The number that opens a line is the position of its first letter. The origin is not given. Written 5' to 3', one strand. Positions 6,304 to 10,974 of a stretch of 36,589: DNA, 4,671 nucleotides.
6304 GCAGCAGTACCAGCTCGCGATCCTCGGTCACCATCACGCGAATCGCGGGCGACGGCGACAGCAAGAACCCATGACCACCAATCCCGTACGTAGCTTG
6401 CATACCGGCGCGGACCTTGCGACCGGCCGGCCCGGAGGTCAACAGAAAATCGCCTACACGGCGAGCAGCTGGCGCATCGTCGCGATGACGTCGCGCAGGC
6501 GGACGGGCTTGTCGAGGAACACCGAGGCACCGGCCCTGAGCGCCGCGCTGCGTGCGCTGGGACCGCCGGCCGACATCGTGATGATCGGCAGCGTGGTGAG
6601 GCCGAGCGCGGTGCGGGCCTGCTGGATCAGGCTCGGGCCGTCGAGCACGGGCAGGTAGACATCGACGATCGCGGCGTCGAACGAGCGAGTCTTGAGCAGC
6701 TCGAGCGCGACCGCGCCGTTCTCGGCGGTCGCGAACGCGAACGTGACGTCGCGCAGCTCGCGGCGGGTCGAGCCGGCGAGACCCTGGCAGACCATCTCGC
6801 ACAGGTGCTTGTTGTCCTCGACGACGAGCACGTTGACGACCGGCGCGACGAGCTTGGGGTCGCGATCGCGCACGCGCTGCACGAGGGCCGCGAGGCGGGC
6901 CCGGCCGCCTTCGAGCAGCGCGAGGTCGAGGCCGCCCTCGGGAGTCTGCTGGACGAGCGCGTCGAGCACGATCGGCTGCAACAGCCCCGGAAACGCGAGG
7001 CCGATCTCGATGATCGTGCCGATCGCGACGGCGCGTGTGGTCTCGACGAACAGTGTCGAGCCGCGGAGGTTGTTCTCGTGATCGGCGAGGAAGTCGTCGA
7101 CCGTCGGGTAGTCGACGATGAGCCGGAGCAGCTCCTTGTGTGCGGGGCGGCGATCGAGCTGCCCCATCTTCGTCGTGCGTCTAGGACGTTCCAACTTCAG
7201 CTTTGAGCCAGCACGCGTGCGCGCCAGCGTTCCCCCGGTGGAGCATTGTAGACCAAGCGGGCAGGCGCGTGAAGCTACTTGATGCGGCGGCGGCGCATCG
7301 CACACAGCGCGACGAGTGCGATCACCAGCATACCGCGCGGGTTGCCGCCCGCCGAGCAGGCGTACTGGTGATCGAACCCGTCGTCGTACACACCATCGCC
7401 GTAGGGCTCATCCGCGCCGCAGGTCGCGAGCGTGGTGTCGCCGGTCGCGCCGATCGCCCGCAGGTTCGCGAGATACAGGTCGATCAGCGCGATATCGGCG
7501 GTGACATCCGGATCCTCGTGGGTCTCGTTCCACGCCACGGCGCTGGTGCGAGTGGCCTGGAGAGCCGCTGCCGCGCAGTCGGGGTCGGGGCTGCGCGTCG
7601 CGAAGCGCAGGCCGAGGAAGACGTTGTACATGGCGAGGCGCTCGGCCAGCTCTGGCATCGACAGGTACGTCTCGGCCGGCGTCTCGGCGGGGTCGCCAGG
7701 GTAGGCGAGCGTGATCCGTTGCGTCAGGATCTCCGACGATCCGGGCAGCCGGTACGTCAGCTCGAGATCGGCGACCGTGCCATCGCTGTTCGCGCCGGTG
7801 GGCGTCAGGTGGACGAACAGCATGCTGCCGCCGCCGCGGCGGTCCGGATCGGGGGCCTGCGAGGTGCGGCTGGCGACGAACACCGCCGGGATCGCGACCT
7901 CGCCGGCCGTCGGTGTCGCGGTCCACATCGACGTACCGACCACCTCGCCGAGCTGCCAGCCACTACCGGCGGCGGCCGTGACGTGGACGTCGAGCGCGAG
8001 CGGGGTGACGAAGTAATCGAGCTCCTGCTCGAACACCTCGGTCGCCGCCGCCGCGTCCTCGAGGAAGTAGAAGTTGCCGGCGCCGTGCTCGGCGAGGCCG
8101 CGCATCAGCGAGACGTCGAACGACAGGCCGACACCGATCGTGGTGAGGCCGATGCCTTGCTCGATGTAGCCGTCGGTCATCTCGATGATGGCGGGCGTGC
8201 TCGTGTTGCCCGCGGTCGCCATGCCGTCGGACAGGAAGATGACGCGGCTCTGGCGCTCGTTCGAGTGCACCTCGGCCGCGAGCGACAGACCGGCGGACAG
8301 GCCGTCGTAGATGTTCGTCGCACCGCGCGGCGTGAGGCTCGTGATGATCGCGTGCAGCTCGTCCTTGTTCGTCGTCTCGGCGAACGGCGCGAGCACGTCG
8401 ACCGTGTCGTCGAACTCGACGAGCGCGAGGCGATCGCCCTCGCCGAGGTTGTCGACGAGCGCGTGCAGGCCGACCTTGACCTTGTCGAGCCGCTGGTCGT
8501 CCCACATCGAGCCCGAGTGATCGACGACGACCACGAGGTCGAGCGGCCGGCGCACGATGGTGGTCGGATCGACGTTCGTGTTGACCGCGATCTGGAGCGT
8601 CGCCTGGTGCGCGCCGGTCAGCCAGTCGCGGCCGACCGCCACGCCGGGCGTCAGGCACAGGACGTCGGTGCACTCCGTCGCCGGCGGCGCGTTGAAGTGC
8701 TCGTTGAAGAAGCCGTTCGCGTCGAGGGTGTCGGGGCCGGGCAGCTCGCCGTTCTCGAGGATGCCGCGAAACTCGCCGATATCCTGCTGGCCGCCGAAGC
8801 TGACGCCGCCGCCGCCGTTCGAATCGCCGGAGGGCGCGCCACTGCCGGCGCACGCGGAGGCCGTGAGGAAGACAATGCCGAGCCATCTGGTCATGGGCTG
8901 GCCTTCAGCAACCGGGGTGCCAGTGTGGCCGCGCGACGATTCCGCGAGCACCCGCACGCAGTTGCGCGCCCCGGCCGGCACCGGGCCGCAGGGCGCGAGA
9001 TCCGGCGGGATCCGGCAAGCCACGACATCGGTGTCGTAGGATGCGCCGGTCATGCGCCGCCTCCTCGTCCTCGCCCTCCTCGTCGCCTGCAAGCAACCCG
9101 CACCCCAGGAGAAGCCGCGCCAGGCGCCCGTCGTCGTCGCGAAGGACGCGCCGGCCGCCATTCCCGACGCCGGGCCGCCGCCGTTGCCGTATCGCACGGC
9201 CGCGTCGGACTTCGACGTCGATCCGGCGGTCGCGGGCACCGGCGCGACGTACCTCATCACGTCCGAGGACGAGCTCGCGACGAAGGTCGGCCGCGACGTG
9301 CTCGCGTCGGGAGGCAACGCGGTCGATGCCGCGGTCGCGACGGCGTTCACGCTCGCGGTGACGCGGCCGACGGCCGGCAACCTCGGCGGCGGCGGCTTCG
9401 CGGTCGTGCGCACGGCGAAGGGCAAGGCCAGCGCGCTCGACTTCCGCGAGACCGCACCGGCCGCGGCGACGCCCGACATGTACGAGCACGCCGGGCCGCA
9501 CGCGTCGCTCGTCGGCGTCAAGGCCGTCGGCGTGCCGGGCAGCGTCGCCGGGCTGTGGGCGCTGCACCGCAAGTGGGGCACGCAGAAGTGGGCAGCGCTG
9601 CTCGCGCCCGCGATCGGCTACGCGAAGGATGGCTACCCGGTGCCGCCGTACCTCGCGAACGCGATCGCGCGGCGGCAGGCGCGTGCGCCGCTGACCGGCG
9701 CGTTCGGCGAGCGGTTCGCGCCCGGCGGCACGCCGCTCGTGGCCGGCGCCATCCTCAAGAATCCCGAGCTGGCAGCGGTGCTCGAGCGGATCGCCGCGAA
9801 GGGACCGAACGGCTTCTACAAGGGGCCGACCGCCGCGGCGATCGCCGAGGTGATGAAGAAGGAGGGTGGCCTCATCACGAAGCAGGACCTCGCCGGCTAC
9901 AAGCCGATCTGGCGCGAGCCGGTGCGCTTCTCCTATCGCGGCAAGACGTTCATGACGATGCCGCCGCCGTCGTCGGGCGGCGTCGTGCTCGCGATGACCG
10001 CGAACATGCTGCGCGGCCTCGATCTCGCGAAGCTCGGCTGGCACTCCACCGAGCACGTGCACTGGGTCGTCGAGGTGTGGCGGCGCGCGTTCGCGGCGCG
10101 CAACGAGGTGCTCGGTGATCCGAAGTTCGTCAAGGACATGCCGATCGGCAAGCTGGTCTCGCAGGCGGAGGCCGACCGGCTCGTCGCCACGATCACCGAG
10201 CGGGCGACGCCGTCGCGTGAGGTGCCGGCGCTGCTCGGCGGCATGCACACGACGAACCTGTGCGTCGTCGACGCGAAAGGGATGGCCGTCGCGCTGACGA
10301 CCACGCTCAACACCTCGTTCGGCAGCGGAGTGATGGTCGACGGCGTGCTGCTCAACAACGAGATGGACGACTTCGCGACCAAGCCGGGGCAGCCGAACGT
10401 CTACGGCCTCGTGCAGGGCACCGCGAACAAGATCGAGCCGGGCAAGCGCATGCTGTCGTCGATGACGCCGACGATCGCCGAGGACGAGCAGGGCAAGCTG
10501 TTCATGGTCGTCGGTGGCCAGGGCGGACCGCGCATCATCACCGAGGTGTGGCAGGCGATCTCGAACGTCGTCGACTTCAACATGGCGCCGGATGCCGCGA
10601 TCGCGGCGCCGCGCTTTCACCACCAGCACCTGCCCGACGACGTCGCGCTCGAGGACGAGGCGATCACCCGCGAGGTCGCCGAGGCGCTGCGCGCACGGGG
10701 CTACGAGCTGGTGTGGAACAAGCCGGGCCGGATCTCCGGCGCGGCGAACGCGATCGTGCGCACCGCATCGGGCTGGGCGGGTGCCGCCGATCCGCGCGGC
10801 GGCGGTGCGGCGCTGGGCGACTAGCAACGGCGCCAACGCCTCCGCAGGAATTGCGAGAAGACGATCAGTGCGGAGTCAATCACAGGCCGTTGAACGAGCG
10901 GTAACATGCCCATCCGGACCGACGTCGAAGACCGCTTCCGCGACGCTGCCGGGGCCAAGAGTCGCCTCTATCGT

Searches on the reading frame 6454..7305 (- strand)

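Call 68: search_protein_families(library=pfam, proteins=[window:6454-7305:-], max_evalue=0.001)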
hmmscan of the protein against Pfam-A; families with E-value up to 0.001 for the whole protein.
window:6454-7305:- (283 aa): 1 family
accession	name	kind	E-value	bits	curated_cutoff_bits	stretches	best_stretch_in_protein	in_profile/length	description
PF00072.30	Response_reg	-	3.2e-14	53.5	30.2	1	159-276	1-109/111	Response regulator receiver domain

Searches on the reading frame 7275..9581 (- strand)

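Call 68: search_protein_families(library=pfam, proteins=[window:7275-9581:-], max_evalue=0.001)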
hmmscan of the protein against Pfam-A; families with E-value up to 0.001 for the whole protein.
window:7275-9581:- (768 aa): 4 families
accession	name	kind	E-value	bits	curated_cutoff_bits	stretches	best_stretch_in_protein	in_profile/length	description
PF00092.34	VWA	-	7e-19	69.1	23.8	1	348-519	1-174/174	von Willebrand factor type A domain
PF13519.12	VWA_2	-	9.1e-16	58.9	27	1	349-453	1-106/107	von Willebrand factor type A domain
PF13768.12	VWA_3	-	3.4e-10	40.6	27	1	348-506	2-155/155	von Willebrand factor type A domain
PF05762.20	VWA_CoxE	-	1e-05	25.5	26.4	1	344-457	54-163/222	VWA domain containing CoxE-like protein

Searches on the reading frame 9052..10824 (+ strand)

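Call 68: search_protein_families(library=pfam, proteins=[window:9052-10824:+], max_evalue=0.001)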
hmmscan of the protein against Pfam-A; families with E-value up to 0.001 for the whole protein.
window:9052-10824:+ (590 aa): 1 family
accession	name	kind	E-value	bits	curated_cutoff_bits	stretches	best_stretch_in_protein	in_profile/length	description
PF01019.26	G_glu_transpept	-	7.4e-166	553.4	27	1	81-584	1-511/512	Gamma-glutamyltranspeptidase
